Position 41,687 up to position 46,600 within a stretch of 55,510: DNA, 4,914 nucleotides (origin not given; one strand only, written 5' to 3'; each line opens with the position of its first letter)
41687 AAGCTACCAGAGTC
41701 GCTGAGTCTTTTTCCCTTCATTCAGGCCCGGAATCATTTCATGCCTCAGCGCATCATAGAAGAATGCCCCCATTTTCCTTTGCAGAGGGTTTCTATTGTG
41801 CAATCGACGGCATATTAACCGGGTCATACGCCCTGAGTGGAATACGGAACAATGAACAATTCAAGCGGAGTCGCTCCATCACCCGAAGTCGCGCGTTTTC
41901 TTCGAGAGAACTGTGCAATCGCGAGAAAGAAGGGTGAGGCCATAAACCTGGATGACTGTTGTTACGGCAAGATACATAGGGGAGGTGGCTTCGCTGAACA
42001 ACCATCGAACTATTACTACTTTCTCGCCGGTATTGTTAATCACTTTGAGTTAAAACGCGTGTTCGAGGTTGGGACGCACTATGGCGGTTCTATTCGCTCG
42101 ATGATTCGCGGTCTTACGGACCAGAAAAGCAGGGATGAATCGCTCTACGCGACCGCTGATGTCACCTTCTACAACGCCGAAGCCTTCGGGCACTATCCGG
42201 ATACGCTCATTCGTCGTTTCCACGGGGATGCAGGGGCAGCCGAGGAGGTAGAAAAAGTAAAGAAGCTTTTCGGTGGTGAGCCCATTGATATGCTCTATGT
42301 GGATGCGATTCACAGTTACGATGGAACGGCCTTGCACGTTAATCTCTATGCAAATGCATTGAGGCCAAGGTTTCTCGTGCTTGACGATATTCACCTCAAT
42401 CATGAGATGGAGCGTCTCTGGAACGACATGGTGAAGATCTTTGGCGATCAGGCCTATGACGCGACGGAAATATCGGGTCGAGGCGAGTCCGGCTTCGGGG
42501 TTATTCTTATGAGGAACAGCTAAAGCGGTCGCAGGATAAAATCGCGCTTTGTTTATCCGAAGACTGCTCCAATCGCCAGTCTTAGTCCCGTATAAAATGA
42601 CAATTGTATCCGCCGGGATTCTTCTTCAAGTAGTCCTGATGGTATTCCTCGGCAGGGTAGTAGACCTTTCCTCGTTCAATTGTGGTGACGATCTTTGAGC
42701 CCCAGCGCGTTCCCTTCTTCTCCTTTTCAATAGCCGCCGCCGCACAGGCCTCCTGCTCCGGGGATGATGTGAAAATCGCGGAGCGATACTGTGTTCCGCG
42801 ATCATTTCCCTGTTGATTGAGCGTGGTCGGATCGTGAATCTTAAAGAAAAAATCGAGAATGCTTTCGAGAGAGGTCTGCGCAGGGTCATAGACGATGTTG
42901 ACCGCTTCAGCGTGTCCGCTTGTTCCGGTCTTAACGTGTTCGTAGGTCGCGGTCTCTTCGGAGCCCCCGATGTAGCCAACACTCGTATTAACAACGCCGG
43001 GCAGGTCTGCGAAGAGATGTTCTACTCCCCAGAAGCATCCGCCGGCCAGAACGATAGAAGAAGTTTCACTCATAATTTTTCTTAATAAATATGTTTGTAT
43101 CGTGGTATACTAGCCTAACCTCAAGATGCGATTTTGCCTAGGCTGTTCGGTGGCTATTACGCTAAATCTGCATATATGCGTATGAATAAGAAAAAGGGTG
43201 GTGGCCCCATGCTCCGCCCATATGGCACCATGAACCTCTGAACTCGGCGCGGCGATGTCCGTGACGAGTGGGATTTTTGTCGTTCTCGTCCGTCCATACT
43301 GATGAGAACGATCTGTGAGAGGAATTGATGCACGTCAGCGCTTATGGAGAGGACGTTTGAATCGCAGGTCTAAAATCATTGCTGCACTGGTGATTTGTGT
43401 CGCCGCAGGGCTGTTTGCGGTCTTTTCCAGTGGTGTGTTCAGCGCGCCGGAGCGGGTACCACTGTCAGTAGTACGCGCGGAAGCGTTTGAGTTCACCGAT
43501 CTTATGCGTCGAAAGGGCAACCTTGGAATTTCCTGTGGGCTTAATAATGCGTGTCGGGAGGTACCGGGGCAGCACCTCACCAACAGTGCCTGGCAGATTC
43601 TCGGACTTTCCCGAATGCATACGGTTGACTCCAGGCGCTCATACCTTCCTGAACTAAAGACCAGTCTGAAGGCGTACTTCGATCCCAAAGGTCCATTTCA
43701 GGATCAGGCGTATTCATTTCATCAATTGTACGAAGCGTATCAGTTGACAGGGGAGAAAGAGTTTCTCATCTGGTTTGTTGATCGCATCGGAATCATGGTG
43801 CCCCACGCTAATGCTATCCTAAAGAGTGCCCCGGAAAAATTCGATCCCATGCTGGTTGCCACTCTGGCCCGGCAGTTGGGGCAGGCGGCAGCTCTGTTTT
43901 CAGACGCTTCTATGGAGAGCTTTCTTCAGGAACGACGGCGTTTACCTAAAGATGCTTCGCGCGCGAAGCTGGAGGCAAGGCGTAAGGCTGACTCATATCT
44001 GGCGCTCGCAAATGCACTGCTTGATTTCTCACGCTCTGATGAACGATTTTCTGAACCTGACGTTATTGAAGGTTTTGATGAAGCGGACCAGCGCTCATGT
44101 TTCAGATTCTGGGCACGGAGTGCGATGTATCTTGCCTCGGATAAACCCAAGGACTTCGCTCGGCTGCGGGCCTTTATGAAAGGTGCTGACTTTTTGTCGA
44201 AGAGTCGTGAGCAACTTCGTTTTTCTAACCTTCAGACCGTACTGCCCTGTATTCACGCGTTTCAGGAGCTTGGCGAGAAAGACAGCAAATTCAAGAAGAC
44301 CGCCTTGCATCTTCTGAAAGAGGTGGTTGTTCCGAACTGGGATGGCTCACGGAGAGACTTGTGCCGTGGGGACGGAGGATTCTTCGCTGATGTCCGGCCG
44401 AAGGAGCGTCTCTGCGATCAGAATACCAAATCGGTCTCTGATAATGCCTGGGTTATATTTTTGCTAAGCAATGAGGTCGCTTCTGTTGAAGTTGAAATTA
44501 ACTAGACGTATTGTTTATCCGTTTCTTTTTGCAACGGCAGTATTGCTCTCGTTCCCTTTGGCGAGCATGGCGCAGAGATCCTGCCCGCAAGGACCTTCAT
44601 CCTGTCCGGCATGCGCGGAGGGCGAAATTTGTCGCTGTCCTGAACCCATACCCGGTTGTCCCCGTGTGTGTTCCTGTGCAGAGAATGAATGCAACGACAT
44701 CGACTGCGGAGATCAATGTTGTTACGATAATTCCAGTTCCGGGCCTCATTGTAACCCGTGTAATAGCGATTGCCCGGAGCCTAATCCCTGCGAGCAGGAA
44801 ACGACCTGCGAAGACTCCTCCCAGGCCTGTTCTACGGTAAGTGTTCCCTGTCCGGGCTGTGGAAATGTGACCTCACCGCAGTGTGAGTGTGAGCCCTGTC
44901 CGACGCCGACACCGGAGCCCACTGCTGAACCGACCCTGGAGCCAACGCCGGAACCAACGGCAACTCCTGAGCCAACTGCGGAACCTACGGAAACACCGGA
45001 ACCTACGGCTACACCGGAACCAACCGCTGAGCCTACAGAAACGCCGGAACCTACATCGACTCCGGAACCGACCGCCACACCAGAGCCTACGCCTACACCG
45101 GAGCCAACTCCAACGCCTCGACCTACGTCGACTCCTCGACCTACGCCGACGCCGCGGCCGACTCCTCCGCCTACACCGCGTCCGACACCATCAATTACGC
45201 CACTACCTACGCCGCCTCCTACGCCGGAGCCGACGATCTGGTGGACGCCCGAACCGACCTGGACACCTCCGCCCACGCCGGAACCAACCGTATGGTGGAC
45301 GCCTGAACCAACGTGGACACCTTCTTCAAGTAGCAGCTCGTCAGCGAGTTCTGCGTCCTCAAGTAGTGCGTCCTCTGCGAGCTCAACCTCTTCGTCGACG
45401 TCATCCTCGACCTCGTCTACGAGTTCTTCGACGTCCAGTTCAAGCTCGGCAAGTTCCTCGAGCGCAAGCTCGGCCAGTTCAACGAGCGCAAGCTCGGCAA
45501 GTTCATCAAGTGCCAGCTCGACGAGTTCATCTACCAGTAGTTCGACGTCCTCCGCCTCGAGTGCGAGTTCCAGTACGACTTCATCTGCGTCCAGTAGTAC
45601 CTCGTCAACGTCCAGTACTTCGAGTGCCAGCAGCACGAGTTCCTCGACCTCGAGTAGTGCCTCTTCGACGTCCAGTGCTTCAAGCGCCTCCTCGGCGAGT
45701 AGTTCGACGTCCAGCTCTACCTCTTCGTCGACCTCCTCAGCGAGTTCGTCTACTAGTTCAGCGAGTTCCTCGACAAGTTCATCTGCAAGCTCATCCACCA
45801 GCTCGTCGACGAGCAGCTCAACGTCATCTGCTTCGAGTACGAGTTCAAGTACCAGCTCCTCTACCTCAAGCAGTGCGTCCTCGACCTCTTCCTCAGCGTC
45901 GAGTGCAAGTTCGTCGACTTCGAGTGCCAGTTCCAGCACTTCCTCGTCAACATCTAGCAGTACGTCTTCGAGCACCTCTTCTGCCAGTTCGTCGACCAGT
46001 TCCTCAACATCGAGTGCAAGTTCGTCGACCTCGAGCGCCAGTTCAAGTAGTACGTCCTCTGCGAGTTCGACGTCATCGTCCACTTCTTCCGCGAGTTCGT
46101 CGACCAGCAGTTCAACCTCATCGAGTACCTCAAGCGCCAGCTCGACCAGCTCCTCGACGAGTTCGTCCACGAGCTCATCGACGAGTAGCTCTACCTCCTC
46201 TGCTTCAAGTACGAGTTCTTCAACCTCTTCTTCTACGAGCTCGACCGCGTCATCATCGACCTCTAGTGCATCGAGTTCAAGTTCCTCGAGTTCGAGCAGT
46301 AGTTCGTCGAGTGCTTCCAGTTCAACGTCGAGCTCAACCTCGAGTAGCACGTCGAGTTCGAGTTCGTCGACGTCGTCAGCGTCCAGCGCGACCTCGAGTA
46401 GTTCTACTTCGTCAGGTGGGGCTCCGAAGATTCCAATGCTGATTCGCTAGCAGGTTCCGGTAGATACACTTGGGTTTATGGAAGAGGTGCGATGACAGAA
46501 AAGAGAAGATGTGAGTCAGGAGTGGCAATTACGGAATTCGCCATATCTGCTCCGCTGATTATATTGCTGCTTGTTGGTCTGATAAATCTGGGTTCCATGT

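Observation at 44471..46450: Tripartite secreted protein ending in 364 consecutive residues of only Ser/Thr/Ala, encoded with mixed synonymous codons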

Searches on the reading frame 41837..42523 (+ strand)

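Call 7: search_protein_families(library=pfam, proteins=[window:41837-42523:+], max_evalue=0.01)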
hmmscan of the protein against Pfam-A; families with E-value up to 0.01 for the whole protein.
window:41837-42523:+ (228 aa): 1 family
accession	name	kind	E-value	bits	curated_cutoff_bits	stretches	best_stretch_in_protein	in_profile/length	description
PF13578.12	Methyltransf_24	-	3.9e-06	28.1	26.3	1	77-184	2-104/105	Methyltransferase domain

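Call 8: search_protein_families(library=ncbifam, proteins=[window:41837-42523:+], max_evalue=0.01)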
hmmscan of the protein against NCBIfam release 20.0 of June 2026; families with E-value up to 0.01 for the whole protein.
window:41837-42523:+ (228 aa): 0 families

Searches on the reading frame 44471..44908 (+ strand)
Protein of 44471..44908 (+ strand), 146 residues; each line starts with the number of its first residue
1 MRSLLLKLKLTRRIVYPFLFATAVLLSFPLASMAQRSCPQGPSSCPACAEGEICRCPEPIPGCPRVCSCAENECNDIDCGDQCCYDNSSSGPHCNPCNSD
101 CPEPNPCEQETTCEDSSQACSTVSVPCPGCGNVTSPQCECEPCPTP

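Call 9: find_homologous_proteins(query=window:44471-44908:+, max_evalue=0.01)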
Query seq(146 aa): 12 candidates shared short words with the query, none scored E <= 0.01.

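Call 46: find_related_loci(query=window:44471-44902:+, collection=metagenome_contigs, flank=10000)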
Query seq(144 aa) (144 aa) in metagenome_contigs; peptide patterns used: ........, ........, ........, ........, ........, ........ (x = any residue, [..] = any of these).
176 stretches matched a pattern, but none encodes a relative of the query by tblastn (E <= 1e-3).

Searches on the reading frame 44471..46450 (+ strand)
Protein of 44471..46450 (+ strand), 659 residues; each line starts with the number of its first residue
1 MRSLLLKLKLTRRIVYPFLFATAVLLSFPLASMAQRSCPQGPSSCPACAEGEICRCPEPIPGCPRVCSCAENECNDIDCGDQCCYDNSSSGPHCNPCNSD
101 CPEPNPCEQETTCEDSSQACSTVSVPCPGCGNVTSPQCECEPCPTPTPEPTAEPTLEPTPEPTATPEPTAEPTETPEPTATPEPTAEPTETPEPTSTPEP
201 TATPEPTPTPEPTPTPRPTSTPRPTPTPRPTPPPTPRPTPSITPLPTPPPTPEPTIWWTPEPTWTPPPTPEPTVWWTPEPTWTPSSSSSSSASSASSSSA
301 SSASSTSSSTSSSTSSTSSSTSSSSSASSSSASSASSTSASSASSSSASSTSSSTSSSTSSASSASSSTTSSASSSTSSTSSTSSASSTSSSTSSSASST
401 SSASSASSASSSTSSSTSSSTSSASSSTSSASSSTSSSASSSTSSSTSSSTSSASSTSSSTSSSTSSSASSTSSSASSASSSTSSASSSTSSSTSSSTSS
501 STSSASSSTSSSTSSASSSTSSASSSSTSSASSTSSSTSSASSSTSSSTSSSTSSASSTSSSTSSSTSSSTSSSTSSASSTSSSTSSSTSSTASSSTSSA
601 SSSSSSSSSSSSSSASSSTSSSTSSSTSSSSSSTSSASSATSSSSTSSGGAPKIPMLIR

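Call 7: search_protein_families(library=pfam, proteins=[window:44471-46450:+], max_evalue=0.01)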
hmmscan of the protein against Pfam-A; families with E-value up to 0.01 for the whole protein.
window:44471-46450:+ (659 aa): 0 families

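Call 8: search_protein_families(library=ncbifam, proteins=[window:44471-46450:+], max_evalue=0.01)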
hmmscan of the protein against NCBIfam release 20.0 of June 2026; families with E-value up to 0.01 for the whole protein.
window:44471-46450:+ (659 aa): 0 families

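Call 11: find_encoding_contigs(protein=window:44471-46450:+, flank=10000, max_places=6)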
Protein window:44471-46450:+ (659 aa): no gene with exactly this product is on record in the collection.

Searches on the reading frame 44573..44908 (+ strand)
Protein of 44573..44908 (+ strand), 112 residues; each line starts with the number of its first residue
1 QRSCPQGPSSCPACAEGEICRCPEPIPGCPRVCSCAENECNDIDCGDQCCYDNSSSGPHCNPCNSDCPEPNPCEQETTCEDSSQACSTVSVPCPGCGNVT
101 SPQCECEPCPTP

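Call 29: search_solved_structures(query=window:44573-44908:+, max_evalue=10)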
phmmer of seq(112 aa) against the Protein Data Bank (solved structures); distinct sequences matched with E-value up to 10: 1.
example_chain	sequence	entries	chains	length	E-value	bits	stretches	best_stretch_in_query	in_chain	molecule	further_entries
5no7_A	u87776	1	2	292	4.8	10.8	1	48-88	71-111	Lytic polysaccharide monooxygenase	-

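Call 32: search_protein_representatives(protein=window:44573-44908:+)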
Query: 112 residues. Proteins with E-value up to 0.001 (for the whole library): 0; up to 1e-10: 0; up to 1e-30: 0. The best 0 are listed.

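Call 34: search_protein_families(library=pfam, proteins=[window:44573-44908:+], max_evalue=10)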
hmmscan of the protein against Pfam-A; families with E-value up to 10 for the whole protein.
seq(112 aa): 0 families

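Call 76: find_related_loci(query=window:44573-44902:+, collection=viral_contigs, flank=5000)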
Query seq(110 aa) (110 aa) in viral_contigs; peptide patterns used: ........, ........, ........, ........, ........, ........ (x = any residue, [..] = any of these).
8 stretches matched a pattern, but none encodes a relative of the query by tblastn (E <= 1e-3).
